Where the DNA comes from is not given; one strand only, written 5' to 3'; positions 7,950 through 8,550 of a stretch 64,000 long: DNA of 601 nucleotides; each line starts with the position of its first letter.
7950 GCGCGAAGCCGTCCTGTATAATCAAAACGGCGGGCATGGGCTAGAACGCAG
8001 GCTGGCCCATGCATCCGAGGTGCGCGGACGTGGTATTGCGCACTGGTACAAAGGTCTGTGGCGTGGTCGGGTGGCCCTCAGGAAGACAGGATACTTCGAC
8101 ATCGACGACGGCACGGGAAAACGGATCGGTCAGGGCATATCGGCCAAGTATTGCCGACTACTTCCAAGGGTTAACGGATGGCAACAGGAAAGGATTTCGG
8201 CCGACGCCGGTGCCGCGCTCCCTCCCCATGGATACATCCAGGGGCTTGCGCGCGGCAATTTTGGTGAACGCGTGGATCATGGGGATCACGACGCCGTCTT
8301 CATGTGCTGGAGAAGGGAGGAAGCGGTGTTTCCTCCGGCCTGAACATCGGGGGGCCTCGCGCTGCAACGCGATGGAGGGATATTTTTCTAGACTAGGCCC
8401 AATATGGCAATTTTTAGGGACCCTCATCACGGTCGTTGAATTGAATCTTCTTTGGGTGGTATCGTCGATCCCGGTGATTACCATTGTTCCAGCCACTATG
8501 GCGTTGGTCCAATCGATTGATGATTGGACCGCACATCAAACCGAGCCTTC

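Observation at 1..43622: Inverted, diverged copies of a 48-bp tandem repeat array bracket about 43 kb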

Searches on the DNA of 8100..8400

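Call 89: search_rna_families(source=window, start=8100, end=8400, threshold=evalue, max_evalue=1)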
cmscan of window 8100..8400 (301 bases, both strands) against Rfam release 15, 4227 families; matches with E-value up to 1: 0.
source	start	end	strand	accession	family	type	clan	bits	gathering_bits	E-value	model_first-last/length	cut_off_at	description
